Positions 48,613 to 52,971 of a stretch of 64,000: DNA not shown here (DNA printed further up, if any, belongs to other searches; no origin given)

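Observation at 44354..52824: Tandem paralogous giant FecR-VIT-VWA-TPR lipoproteins; the second carries a TonB-C/AgmX-like domain where the first has an acidic disordered insert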

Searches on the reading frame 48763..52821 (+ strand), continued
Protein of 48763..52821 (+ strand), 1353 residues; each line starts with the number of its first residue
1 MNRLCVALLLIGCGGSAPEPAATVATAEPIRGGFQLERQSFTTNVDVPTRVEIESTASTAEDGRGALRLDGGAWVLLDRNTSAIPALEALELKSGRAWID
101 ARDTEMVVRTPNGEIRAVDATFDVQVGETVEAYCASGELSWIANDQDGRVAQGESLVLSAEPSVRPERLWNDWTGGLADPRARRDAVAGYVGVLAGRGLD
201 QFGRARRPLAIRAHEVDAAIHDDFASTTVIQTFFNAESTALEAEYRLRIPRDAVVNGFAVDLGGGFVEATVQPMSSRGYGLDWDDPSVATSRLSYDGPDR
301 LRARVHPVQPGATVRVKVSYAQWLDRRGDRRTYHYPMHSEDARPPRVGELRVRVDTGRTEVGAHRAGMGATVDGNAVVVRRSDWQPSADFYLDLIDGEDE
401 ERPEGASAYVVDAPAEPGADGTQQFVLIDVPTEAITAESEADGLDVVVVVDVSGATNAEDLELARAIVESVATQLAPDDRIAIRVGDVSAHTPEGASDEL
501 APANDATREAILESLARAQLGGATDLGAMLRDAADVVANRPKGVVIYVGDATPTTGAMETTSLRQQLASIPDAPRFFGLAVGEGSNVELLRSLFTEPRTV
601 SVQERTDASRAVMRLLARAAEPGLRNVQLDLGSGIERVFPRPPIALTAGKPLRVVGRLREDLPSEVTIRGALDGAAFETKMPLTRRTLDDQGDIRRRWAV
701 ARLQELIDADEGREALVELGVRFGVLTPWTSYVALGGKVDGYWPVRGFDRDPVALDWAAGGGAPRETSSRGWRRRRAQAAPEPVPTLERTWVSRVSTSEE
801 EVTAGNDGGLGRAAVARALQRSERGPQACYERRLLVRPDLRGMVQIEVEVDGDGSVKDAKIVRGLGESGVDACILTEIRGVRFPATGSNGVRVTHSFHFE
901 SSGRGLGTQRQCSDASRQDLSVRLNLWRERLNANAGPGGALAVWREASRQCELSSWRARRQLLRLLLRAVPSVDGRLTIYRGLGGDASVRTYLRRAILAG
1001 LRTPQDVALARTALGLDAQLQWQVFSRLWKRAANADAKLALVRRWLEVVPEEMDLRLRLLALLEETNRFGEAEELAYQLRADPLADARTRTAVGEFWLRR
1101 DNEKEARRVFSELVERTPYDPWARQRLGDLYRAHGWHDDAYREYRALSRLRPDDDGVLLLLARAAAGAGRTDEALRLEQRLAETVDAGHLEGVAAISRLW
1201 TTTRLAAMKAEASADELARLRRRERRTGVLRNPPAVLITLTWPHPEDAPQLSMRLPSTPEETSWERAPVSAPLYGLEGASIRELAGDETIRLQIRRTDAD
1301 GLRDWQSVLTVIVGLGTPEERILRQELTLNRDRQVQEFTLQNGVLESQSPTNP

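Call 12: find_homologous_proteins(query=window:48763-52821:+)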
Query window:48763-52821:+ (1353 aa): 165 proteins with E <= 0.001 among 8000 candidates; the best 120 are listed.
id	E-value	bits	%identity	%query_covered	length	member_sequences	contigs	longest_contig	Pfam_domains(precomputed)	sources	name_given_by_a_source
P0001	0.0e+0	2985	100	100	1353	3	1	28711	PF00092.35,PF13519.13,PF08487.17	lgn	-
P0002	0.0e+0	2516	82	100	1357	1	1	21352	PF14559.13,PF03544.20,PF08487.17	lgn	-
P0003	0.0e+0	2463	81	100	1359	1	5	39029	PF14559.13,PF00092.35,PF08487.17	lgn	-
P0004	0.0e+0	2462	81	100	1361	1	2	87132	PF14559.13,PF08487.17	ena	-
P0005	0.0e+0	1798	63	99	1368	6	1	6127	PF14559.13,PF08487.17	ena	-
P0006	0.0e+0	1712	60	99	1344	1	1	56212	PF14559.13,PF13519.13,PF08487.17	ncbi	ncbi:MAG: AgmX/PglI C-terminal domain-containing protein [Myxococcota bacterium]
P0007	0.0e+0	1662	60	99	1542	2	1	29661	PF13768.13,PF14559.13,PF04773.19,PF08487.17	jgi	-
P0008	0.0e+0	1652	58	100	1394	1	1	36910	PF14559.13,PF13428.13,PF08487.17,PF07719.24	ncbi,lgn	-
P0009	0.0e+0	1616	58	98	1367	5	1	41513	PF14559.13,PF08487.17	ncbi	ncbi:MAG: AgmX/PglI C-terminal domain-containing protein [Polyangiales bacterium]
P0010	0.0e+0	1612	58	97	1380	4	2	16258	PF13768.13,PF14559.13,PF08487.17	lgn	-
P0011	0.0e+0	1606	57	99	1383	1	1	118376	PF14559.13,PF13519.13,PF08487.17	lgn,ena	-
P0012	0.0e+0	1591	57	99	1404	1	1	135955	PF14559.13,PF13432.13,PF13428.13,PF08487.17,PF07719.24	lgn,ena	-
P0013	0.0e+0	1581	58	97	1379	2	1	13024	PF14559.13,PF08487.17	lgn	-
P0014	0.0e+0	1570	57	97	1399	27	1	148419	PF14559.13,PF08487.17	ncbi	-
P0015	0.0e+0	1568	55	100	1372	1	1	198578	PF14559.13,PF08487.17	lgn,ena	-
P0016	0.0e+0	1561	56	99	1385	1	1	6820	PF13768.13,PF14559.13,PF04773.19,PF08487.17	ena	-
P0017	0.0e+0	1515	56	100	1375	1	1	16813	PF14559.13,PF04773.19,PF08487.17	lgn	-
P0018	0.0e+0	1505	54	100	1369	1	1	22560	PF13768.13,PF13428.13,PF08487.17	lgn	-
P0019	0.0e+0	1504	54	99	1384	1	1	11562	PF14559.13,PF13519.13,PF08487.17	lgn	-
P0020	0.0e+0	1501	54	100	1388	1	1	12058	PF14559.13,PF04773.19,PF13428.13,PF08487.17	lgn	-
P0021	0.0e+0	1493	55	99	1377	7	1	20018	PF14559.13,PF13432.13,PF08487.17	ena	-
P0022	0.0e+0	1491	54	98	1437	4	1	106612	PF14559.13,PF04773.19,PF08487.17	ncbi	-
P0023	0.0e+0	1486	54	100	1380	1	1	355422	PF14559.13,PF08487.17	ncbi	ncbi:MAG: AgmX/PglI C-terminal domain-containing protein [Sandaracinaceae bacterium]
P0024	0.0e+0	1485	54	99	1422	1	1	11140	PF14559.13,PF08487.17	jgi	jgi:hypothetical protein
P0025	0.0e+0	1481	53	99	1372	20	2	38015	PF14559.13,PF13428.13,PF08487.17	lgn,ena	-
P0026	0.0e+0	1476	53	100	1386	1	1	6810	PF14559.13,PF13432.13,PF08487.17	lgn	-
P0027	0.0e+0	1473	53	99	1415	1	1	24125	PF13768.13,PF14559.13,PF13428.13,PF08487.17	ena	-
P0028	0.0e+0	1467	53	100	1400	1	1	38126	PF14559.13,PF08487.17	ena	-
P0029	0.0e+0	1466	53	100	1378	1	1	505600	PF14559.13,PF04773.19,PF08487.17,PF07719.24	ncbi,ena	-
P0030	0.0e+0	1466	54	99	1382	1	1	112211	PF14559.13,PF08487.17,PF07719.24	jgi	-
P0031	0.0e+0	1465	54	99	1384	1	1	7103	PF14559.13,PF13428.13,PF08487.17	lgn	-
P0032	0.0e+0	1465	54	98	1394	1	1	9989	PF14559.13,PF04773.19,PF08487.17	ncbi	-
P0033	0.0e+0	1464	53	99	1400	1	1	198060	PF14559.13,PF04773.19,PF13432.13,PF08487.17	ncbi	-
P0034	0.0e+0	1459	54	99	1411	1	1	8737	PF14559.13,PF04773.19,PF08487.17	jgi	jgi:tetratricopeptide (TPR) repeat protein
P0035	0.0e+0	1458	54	99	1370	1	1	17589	PF13768.13,PF14559.13,PF04773.19,PF13519.13,PF08487.17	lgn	-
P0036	0.0e+0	1458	53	99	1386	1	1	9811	PF14559.13,PF04773.19,PF13519.13,PF08487.17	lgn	-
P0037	0.0e+0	1458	54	98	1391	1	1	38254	PF13768.13,PF14559.13,PF13519.13,PF13432.13,PF08487.17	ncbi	-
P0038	0.0e+0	1456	53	100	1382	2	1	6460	PF14559.13,PF04773.19,PF13429.13,PF08487.17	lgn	-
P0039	0.0e+0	1455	53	99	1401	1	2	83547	PF14559.13,PF08487.17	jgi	jgi:tetratricopeptide (TPR) repeat protein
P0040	0.0e+0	1454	53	100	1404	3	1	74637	PF13432.13,PF13428.13,PF08487.17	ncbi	ncbi:MAG: AgmX/PglI C-terminal domain-containing protein [Sandaracinaceae bacterium]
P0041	0.0e+0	1453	53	99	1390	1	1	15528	PF14559.13,PF04773.19,PF13519.13,PF13432.13,PF13428.13,PF08487.17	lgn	-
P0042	0.0e+0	1452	53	97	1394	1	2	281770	PF14559.13,PF04773.19,PF13432.13,PF08487.17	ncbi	ncbi:MAG: AgmX/PglI C-terminal domain-containing protein [Sandaracinaceae bacterium]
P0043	0.0e+0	1447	53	99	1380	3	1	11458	PF14559.13,PF04773.19,PF13429.13,PF08487.17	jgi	jgi:Ca-activated chloride channel family protein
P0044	0.0e+0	1446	53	98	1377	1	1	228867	PF14559.13,PF04773.19,PF13519.13,PF13432.13,PF08487.17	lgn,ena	-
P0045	0.0e+0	1446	53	100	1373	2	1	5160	PF13768.13,PF04773.19,PF13519.13,PF08487.17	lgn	-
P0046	0.0e+0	1446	53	98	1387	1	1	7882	PF14559.13,PF08487.17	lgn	-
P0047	0.0e+0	1444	53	99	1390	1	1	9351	PF14559.13,PF05762.21,PF08487.17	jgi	jgi:Ca-activated chloride channel family protein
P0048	0.0e+0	1443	53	99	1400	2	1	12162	PF14559.13,PF13519.13,PF08487.17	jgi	jgi:Ca-activated chloride channel family protein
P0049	0.0e+0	1442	53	98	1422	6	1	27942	PF14559.13,PF08487.17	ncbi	-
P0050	0.0e+0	1441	53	100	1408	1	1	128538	PF14559.13,PF13428.13,PF08487.17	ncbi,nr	ncbi:MAG: AgmX/PglI C-terminal domain-containing protein [Sandaracinaceae bacterium]|nr:AgmX/PglI C-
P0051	0.0e+0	1438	52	99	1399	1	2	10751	PF13768.13,PF14559.13,PF04773.19,PF00092.35,PF13519.13,PF05762.21,PF08487.17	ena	-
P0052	0.0e+0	1438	53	98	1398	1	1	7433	PF14559.13,PF04773.19,PF08487.17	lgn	-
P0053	0.0e+0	1437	53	98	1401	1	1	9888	PF08487.17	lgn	-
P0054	0.0e+0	1430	52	99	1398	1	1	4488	PF14559.13,PF13431.13,PF04773.19,PF00092.35,PF13519.13,PF13432.13,PF05762.21,PF08487.17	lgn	-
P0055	0.0e+0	1424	53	98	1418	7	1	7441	PF04773.19,PF08487.17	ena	-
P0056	0.0e+0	1423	53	98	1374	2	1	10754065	PF14559.13,PF04773.19,PF08487.17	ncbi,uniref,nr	ncbi:AgmX/PglI C-terminal domain-containing protein [Sandaracinus amylolyticus]|uniref:AgmX/PglI C-t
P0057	0.0e+0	1418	53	100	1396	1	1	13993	PF13768.13,PF14559.13,PF04773.19,PF08487.17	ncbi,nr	ncbi:MAG: AgmX/PglI C-terminal domain-containing protein [Deltaproteobacteria bacterium]|nr:AgmX/Pgl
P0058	0.0e+0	1417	52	99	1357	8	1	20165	PF13428.13,PF08487.17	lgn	-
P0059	0.0e+0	1416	52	99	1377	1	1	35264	PF14559.13,PF13432.13,PF08487.17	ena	-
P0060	0.0e+0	1415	53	99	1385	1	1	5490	PF13768.13,PF04773.19,PF13519.13,PF08487.17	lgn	-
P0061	0.0e+0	1411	52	98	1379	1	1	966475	PF13768.13,PF14559.13,PF04773.19,PF08487.17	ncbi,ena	-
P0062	0.0e+0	1409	52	100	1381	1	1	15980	PF13768.13,PF14559.13,PF04773.19,PF08487.17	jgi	jgi:tetratricopeptide (TPR) repeat protein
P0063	0.0e+0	1408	52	99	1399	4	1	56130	PF13768.13,PF04773.19,PF08487.17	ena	-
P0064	0.0e+0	1403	52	98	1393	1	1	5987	PF13768.13,PF14559.13,PF04773.19,PF13519.13,PF08487.17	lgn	-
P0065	0.0e+0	1398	52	99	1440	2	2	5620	PF14559.13,PF04773.19,PF00092.35,PF08487.17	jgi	jgi:tetratricopeptide (TPR) repeat protein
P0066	0.0e+0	1393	53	99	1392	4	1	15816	PF14559.13,PF04773.19,PF08487.17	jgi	-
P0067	0.0e+0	1392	52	98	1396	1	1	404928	PF13768.13,PF04773.19,PF13519.13,PF08487.17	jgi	jgi:tetratricopeptide (TPR) repeat protein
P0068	0.0e+0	1373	52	99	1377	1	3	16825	PF13768.13,PF14559.13,PF04773.19,PF08487.17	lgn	-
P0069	0.0e+0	1371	52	99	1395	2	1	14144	PF14559.13,PF13431.13,PF13432.13,PF13428.13,PF08487.17,PF07719.24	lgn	-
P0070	0.0e+0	1369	53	99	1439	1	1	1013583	PF13431.13,PF04773.19,PF08487.17,PF07719.24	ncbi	-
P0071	0.0e+0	1367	56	88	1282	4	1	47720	PF14559.13,PF04773.19,PF13428.13,PF08487.17,PF07719.24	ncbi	ncbi:MAG: hypothetical protein DRJ42_00720, partial [Deltaproteobacteria bacterium]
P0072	0.0e+0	1362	52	99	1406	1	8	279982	PF08487.17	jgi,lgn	jgi:tetratricopeptide (TPR) repeat protein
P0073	0.0e+0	1361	50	100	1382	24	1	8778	PF14559.13,PF13428.13,PF08487.17,PF07719.24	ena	-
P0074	0.0e+0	1359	50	99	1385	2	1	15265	PF13768.13,PF14559.13,PF13432.13,PF08487.17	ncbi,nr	ncbi:MAG: AgmX/PglI C-terminal domain-containing protein [Deltaproteobacteria bacterium]|nr:AgmX/Pgl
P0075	0.0e+0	1359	50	98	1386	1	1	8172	PF14559.13,PF08487.17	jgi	-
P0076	0.0e+0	1359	51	100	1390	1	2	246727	PF14559.13,PF13432.13,PF08487.17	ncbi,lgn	-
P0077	0.0e+0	1356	52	99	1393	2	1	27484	PF14559.13,PF13519.13,PF08487.17,PF07719.24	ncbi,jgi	jgi:tetratricopeptide (TPR) repeat protein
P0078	0.0e+0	1356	52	98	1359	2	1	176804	PF14559.13,PF04773.19,PF08487.17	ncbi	ncbi:MAG: AgmX/PglI C-terminal domain-containing protein [Sandaracinaceae bacterium]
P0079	0.0e+0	1355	50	99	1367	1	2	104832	PF14559.13,PF04773.19,PF13432.13,PF08487.17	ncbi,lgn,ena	-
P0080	0.0e+0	1343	50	100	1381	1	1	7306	PF13768.13,PF14559.13,PF08487.17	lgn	-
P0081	0.0e+0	1342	51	98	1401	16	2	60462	PF14559.13,PF13519.13,PF08487.17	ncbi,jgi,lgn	jgi:tetratricopeptide (TPR) repeat protein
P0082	0.0e+0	1339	49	100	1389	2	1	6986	PF14559.13,PF13431.13,PF08487.17,PF07719.24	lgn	-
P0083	0.0e+0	1338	50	98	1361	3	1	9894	PF14559.13,PF08487.17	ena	-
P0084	0.0e+0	1324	51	100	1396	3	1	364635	PF14559.13,PF08487.17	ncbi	ncbi:MAG: AgmX/PglI C-terminal domain-containing protein [Sandaracinus sp.]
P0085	0.0e+0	1323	50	100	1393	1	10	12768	PF14559.13,PF08487.17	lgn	-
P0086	0.0e+0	1316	50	99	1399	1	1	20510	PF14559.13,PF08487.17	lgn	-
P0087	0.0e+0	1315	54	88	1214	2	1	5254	PF13768.13,PF14559.13,PF08487.17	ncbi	ncbi:MAG TPA: AgmX/PglI C-terminal domain-containing protein, partial [Sandaracinaceae bacterium]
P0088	0.0e+0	1312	50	100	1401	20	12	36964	PF14559.13,PF13519.13,PF13432.13,PF08487.17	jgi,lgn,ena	jgi:TonB family protein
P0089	0.0e+0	1310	49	99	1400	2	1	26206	PF14559.13,PF13519.13,PF08487.17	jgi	jgi:Ca-activated chloride channel family protein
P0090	0.0e+0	1299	49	98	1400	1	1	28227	PF14559.13,PF13432.13,PF08487.17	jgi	jgi:Ca-activated chloride channel family protein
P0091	0.0e+0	1298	50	99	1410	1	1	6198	PF08487.17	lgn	-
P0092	0.0e+0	1287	49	99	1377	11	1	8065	PF14559.13,PF13428.13,PF08487.17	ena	-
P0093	0.0e+0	1282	48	99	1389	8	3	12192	PF14559.13,PF08487.17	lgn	-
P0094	0.0e+0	1282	49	99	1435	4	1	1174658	PF14559.13,PF08487.17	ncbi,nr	ncbi:MAG: AgmX/PglI C-terminal domain-containing protein [Sandaracinaceae bacterium]|nr:AgmX/PglI C-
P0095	0.0e+0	1281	49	99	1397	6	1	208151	PF14559.13,PF13519.13,PF08487.17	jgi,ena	-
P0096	0.0e+0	1280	49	99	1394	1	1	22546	PF14559.13,PF13519.13,PF08487.17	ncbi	-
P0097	0.0e+0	1280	48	99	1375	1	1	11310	PF08487.17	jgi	jgi:tetratricopeptide (TPR) repeat protein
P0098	0.0e+0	1272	48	99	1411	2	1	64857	PF14559.13,PF08487.17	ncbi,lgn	-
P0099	0.0e+0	1272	49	99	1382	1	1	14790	PF13768.13,PF14559.13,PF13428.13,PF08487.17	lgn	-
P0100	0.0e+0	1272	49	99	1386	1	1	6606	PF14559.13,PF04773.19,PF13519.13,PF08487.17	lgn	-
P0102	0.0e+0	1257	48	99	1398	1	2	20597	PF14559.13,PF08487.17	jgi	jgi:hypothetical protein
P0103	0.0e+0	1249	52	92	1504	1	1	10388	PF14559.13,PF04773.19,PF13429.13,PF08487.17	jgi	jgi:Ca-activated chloride channel family protein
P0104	0.0e+0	1249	48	100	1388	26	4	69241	PF14559.13,PF08487.17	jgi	jgi:TonB family protein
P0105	0.0e+0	1248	48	98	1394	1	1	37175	PF08487.17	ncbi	-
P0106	0.0e+0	1245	49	98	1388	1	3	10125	PF14559.13,PF08487.17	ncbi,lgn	-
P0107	0.0e+0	1243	49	99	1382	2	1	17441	PF14559.13,PF04773.19,PF08487.17,PF07719.24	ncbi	-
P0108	0.0e+0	1239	48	99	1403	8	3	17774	PF14559.13,PF13432.13,PF08487.17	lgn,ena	-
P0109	0.0e+0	1236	47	98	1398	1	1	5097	PF08487.17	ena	-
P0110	0.0e+0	1229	47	99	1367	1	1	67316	PF13768.13,PF08487.17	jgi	jgi:tetratricopeptide (TPR) repeat protein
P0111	0.0e+0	1227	47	99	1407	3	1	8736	PF08487.17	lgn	-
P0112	0.0e+0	1227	46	100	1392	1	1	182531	PF08487.17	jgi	jgi:hypothetical protein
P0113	0.0e+0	1216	47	99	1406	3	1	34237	PF13519.13,PF08487.17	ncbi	-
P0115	0.0e+0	1206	46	99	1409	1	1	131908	PF13519.13,PF08487.17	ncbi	-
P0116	0.0e+0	1205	49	98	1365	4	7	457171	PF14559.13,PF04773.19,PF13432.13,PF08487.17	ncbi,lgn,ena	ncbi:MAG: AgmX/PglI C-terminal domain-containing protein [Polyangiales bacterium]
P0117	0.0e+0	1195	47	99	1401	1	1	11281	PF14559.13,PF04773.19,PF08487.17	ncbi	-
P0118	0.0e+0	1194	46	99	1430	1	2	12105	PF13768.13,PF13432.13,PF08487.17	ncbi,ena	-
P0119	0.0e+0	1191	48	99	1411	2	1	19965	PF14559.13,PF04773.19,PF13519.13,PF08487.17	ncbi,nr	ncbi:MAG: VIT domain-containing protein [Myxococcota bacterium]|nr:VIT domain-containing protein [My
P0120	0.0e+0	1187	45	99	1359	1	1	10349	PF04773.19,PF08487.17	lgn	-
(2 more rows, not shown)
